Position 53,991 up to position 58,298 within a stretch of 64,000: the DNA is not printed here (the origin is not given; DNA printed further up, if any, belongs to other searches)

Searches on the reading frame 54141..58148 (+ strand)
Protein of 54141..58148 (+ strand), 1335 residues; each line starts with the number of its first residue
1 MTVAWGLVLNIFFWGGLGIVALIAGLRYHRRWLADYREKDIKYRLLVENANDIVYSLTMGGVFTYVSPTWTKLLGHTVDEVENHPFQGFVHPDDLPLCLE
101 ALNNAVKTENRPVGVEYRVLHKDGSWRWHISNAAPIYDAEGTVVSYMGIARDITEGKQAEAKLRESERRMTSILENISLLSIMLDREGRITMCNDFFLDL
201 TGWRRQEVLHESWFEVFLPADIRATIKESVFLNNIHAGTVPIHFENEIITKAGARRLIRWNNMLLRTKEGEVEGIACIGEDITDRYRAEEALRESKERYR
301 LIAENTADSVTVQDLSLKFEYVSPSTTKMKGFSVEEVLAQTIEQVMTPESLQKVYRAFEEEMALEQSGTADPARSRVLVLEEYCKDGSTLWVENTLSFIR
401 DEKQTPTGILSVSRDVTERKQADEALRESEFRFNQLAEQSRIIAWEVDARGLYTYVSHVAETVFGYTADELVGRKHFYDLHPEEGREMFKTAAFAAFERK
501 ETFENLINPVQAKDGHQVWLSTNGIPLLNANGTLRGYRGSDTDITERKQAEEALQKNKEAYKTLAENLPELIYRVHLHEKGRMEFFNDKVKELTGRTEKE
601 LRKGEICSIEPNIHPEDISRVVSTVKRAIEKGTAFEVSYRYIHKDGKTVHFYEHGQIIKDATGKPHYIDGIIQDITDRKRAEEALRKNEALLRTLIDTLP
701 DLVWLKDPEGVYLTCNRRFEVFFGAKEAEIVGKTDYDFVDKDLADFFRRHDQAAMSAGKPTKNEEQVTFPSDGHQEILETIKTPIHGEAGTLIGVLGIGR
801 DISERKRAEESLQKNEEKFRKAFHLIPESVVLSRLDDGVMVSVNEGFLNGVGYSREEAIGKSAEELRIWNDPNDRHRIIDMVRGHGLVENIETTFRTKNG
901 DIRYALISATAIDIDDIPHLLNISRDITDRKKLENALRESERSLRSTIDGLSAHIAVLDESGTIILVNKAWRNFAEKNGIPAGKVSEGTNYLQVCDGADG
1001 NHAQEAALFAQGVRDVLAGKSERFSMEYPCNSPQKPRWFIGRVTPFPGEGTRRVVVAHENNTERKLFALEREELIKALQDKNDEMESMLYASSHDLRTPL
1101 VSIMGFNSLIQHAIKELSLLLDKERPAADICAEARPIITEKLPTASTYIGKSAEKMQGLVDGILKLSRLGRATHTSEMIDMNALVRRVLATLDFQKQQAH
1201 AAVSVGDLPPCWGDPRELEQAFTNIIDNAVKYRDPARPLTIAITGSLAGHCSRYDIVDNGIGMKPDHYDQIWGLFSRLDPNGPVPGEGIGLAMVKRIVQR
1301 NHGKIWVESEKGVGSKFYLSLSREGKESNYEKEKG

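Call 58: search_protein_families(library=pfam, proteins=[window:54141-58148:+], max_evalue=0.0001)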
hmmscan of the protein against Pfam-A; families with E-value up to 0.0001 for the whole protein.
window:54141-58148:+ (1335 aa): 9 families
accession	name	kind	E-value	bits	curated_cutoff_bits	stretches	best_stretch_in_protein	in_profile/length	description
PF08448.16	PAS_4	-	7.6e-87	287.3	23.1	5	697-807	2-110/110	PAS fold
PF00989.32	PAS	-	2.7e-82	272.6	22.6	7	169-282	2-113/113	PAS fold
PF08447.18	PAS_3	-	6.2e-78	257.6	25.6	4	64-150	2-89/89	PAS fold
PF13426.13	PAS_9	-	6.5e-77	254.9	27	7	827-929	1-103/103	PAS domain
PF13188.13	PAS_8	-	1.2e-36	123.8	21.8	2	691-735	2-46/65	PAS domain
PF02518.31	HATPase_c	-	5e-21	75.7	26.4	1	1213-1322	1-108/111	Histidine kinase-, DNA gyrase B-, and HSP90-like ATPase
PF14598.12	PAS_11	-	2.2e-08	34.5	25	0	613-652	41-80/109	PAS domain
PF08348.17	PAS_6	-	2.7e-06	27.7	27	0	384-423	76-113/115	YheO-like PAS domain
PF00512.31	HisKA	-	2.4e-05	24.7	26.9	0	1087-1170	4-64/66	His Kinase A (phospho-acceptor) domain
